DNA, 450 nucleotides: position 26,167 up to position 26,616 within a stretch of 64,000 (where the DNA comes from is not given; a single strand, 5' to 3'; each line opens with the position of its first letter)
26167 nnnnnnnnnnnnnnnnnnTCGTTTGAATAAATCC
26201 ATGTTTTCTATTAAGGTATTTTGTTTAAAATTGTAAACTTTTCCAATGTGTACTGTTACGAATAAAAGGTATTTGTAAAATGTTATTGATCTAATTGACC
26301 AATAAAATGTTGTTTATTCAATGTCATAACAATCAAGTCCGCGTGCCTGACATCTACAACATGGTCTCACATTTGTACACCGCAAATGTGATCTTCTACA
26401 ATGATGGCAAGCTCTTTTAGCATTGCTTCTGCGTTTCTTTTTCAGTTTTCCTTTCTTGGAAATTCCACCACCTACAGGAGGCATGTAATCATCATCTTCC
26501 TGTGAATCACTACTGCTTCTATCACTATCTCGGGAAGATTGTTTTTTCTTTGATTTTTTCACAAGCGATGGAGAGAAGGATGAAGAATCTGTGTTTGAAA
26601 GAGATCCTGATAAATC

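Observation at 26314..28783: Fungal-type Zn2Cys6 binuclear-cluster domain on a poly-N/Q protein in a non-fungal genome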

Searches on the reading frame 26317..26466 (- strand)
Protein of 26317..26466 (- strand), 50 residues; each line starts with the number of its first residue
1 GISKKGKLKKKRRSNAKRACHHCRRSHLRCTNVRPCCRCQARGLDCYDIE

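Call 5: search_protein_families(library=pfam, proteins=[window:26317-26457:-], max_evalue=1)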
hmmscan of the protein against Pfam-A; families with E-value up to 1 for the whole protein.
seq(47 aa): 1 family
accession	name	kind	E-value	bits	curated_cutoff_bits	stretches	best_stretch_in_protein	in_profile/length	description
PF00172.23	Zn_clus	-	1.1e-05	25.8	21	1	15-44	1-31/39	Fungal Zn(2)-Cys(6) binuclear cluster domain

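Call 43: search_solved_structures(query=window:26317-26466:-, max_evalue=1, show_alignments=3)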
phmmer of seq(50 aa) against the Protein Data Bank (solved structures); distinct sequences matched with E-value up to 1: 8.
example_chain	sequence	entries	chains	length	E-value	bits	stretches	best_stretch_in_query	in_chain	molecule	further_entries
6o19_A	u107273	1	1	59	2e-06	31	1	6-49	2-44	Transcription factor Pho7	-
6e33_A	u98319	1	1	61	3.2e-06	30.4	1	7-49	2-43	Uncharacterized transcriptional regulatory protein C27B12.11c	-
7k7g_M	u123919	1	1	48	0.058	17.1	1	14-46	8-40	Centromere DNA-binding protein complex CBF3 subunit B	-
1aw6_A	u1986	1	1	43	0.06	17.1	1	13-46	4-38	GAL4 (CD)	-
1ajy_A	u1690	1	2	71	0.069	16.9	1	19-47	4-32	PUT3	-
1cld_A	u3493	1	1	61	0.081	16.7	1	11-47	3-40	CD2-LAC9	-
1zme_C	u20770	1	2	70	0.097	16.4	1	19-47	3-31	PROLINE UTILIZATION TRANSCRIPTION ACTIVATOR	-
1d66_A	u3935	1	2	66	0.69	13.8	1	13-46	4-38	PROTEIN (GAL4)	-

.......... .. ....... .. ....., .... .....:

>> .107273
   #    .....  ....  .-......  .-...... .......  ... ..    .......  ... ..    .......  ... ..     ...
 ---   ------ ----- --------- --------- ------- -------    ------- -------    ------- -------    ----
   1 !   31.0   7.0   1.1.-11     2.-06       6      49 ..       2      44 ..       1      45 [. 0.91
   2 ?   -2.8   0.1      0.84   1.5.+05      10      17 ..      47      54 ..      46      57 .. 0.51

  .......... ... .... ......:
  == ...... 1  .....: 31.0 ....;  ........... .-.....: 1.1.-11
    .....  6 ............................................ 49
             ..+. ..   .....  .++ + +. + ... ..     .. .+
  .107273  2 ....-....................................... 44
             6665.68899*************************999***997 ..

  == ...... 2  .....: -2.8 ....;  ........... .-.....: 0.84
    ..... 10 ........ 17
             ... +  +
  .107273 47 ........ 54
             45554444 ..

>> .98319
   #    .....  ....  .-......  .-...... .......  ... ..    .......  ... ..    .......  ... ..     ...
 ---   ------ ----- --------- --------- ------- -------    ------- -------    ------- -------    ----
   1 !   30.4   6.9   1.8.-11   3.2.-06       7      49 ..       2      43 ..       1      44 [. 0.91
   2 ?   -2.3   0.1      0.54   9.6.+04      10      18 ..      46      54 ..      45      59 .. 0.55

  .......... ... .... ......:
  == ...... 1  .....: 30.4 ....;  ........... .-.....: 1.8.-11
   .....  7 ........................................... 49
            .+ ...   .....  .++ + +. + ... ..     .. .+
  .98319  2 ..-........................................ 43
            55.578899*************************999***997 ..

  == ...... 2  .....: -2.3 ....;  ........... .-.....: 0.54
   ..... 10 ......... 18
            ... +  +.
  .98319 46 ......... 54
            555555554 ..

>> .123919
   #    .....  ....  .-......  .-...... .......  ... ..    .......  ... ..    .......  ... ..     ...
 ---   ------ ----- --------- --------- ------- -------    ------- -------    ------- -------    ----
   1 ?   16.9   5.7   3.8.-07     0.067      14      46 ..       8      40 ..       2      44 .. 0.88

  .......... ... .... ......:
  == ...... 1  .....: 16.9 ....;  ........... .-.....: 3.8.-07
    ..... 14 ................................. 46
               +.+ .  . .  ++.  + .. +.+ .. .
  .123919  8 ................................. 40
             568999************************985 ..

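Call 72: find_homologous_proteins(query=A6, max_evalue=1)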
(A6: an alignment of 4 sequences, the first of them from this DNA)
Query A6 (4 sequences): 21 candidates shared short words with the query, none scored E <= 1.
